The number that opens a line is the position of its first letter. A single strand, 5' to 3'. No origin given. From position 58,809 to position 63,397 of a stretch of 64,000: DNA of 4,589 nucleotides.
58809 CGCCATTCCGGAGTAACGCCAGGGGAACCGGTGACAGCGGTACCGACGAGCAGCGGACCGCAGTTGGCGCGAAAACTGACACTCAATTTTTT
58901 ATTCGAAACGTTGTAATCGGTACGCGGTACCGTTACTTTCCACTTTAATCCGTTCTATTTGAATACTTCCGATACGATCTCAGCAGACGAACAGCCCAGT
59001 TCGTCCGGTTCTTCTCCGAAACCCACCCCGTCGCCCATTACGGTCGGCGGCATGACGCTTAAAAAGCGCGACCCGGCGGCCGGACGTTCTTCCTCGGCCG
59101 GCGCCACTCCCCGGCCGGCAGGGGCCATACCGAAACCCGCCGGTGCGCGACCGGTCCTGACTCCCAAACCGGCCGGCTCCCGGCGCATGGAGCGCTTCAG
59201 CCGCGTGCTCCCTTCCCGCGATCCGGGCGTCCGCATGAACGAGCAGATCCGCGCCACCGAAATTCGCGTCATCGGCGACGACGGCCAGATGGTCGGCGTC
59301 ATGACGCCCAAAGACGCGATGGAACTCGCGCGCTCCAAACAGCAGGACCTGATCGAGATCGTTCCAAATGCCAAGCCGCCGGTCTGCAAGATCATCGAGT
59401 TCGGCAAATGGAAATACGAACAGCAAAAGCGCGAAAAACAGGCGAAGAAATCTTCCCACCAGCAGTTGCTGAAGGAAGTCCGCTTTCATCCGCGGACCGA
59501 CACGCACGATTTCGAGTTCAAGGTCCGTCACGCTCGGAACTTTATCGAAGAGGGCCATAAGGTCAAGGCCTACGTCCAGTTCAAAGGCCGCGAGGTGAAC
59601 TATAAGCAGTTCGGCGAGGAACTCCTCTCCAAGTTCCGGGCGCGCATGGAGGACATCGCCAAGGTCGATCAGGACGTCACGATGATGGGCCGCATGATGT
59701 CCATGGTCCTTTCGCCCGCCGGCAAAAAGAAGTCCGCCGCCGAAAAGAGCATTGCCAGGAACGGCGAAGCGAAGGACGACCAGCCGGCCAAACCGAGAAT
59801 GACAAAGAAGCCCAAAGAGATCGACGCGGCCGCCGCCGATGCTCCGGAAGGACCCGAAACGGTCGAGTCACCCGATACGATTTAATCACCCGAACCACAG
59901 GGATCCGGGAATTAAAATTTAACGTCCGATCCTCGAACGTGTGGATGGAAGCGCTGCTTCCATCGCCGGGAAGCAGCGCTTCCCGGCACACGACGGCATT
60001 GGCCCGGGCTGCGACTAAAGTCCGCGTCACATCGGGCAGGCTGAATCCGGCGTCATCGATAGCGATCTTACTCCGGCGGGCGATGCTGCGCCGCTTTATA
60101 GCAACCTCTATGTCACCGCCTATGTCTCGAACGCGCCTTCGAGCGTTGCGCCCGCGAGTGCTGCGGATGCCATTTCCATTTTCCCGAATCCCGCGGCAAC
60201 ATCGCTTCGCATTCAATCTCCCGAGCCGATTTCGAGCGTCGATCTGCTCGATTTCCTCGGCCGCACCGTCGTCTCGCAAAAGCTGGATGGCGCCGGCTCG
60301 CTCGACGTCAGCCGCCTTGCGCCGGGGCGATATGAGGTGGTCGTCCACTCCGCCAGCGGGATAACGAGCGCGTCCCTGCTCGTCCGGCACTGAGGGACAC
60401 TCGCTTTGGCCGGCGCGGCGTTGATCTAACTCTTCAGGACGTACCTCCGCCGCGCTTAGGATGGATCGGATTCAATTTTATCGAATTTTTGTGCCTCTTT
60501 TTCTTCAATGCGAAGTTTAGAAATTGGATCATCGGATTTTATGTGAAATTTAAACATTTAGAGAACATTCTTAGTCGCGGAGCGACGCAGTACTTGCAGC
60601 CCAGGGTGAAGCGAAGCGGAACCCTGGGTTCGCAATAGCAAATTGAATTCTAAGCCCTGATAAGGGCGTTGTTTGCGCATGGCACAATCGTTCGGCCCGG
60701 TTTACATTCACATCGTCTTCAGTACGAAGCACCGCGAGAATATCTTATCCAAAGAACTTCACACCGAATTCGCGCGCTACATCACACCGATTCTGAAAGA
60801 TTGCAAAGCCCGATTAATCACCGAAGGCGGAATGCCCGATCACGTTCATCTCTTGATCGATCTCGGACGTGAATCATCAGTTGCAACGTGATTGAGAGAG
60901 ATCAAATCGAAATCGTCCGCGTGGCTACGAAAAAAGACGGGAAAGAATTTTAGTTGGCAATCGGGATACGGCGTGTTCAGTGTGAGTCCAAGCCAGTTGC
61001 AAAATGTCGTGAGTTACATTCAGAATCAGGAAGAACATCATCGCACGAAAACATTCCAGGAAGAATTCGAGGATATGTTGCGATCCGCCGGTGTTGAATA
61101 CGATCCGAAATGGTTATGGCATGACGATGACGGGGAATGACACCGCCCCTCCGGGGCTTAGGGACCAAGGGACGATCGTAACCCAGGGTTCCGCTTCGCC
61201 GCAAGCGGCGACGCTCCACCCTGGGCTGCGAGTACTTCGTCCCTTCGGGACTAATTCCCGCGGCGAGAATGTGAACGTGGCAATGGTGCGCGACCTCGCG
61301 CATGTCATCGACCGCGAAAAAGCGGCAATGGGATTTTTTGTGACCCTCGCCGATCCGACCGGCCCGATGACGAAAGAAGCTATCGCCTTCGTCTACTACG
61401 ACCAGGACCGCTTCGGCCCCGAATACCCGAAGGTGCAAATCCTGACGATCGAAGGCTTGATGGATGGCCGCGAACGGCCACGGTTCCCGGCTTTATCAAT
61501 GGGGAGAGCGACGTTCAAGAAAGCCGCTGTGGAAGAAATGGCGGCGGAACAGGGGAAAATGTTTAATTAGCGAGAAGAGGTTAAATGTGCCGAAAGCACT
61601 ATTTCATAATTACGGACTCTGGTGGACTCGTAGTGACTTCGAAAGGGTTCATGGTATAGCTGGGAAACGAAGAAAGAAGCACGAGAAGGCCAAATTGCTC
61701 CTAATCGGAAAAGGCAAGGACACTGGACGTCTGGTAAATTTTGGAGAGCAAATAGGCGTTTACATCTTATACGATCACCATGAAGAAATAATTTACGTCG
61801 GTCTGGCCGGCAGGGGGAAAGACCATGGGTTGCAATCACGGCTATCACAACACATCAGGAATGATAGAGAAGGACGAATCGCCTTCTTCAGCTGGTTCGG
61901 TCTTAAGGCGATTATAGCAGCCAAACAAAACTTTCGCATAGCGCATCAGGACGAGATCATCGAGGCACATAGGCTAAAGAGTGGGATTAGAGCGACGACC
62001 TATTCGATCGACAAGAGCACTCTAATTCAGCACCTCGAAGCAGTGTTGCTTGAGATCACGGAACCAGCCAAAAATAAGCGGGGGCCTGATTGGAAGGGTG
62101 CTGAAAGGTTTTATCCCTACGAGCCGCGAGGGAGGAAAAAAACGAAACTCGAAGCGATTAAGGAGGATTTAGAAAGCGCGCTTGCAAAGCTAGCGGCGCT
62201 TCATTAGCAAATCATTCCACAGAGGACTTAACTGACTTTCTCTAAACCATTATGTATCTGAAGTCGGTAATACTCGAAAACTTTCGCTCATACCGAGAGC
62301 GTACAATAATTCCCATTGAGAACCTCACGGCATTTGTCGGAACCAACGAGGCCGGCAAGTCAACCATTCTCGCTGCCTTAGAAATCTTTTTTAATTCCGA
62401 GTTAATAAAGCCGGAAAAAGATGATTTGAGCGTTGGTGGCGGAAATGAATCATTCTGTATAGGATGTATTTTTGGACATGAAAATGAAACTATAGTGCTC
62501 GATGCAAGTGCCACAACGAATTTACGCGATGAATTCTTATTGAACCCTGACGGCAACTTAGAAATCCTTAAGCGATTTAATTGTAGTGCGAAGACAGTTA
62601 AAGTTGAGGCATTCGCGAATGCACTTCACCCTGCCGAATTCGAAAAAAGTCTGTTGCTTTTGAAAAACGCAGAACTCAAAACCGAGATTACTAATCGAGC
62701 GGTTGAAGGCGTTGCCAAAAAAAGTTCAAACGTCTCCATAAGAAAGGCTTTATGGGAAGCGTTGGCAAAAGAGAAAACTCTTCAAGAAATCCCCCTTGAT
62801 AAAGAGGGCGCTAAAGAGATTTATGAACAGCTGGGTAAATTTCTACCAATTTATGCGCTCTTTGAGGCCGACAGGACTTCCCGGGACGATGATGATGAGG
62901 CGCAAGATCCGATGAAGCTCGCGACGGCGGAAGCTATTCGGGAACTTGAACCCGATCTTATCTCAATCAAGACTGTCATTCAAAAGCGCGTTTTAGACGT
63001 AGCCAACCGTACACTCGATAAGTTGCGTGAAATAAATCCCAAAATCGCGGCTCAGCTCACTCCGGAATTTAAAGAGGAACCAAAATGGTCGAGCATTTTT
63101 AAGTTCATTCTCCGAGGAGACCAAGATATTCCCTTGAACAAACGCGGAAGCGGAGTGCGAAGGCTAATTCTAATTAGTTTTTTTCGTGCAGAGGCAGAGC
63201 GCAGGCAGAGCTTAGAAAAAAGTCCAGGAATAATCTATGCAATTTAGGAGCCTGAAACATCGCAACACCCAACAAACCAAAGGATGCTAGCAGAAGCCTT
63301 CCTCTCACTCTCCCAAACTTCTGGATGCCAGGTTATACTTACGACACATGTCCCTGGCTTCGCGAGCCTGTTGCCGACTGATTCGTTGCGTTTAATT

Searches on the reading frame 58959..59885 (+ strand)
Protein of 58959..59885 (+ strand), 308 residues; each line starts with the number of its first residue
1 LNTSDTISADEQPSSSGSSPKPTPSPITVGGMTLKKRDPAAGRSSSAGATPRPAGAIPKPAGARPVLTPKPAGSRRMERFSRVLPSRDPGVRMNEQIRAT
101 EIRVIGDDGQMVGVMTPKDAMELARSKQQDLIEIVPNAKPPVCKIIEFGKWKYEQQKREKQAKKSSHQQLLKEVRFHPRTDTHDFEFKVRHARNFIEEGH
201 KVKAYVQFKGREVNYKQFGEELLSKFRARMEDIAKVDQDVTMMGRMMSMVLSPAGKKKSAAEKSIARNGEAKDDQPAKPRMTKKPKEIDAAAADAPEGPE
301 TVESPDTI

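Call 86: search_protein_families(library=pfam, proteins=[window:58959-59885:+], max_evalue=0.001)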
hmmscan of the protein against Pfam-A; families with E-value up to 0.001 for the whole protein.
window:58959-59885:+ (308 aa): 2 families
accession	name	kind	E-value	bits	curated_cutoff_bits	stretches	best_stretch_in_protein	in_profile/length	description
PF00707.27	IF3_C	-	4.5e-31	107.1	34.8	1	171-253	3-85/86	Translation initiation factor IF-3, C-terminal domain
PF05198.21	IF3_N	-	8.9e-30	103.1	26.9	1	93-162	1-70/70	Translation initiation factor IF-3, N-terminal domain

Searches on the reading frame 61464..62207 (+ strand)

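Call 86: search_protein_families(library=pfam, proteins=[window:61464-62207:+], max_evalue=0.001)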
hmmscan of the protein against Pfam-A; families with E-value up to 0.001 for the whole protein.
window:61464-62207:+ (247 aa): 1 family
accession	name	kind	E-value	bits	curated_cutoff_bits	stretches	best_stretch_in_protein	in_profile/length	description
PF01541.30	GIY-YIG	-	0.00097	19.8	22.6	0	97-142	2-42/78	GIY-YIG catalytic domain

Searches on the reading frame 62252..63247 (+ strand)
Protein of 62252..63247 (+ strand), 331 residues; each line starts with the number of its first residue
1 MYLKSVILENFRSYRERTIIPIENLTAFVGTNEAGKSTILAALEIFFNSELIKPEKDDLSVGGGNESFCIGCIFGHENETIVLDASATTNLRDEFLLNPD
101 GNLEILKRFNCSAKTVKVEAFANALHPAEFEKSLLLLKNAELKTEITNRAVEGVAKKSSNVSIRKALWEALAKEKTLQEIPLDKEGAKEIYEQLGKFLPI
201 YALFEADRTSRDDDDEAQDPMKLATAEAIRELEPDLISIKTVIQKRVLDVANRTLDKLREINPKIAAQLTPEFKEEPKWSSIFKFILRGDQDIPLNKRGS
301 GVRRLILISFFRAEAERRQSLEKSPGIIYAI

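Call 86: search_protein_families(library=pfam, proteins=[window:62252-63247:+], max_evalue=0.001)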
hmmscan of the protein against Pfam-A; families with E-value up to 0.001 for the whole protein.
window:62252-63247:+ (331 aa): 6 families
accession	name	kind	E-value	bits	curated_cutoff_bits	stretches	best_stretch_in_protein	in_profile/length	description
PF13175.12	AAA_15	-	3.4e-53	182.1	32.1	1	1-331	1-334/374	AAA ATPase domain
PF13476.12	AAA_23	-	6.5e-10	40.4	27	1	6-245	2-175/201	AAA domain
PF02463.25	SMC_N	-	1.7e-06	28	40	1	2-45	1-46/220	RecF/RecN/SMC N terminal domain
PF13304.12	AAA_21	-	0.00021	21.9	27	0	25-56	1-30/304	AAA domain, putative AbiEii toxin, Type IV TA system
PF13555.12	AAA_29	-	0.00025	21.2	27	1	3-44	1-43/61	P-loop containing region of AAA domain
PF11398.14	DUF2813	-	0.00031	20.7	21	0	1-50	1-49/372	Protein of unknown function (DUF2813)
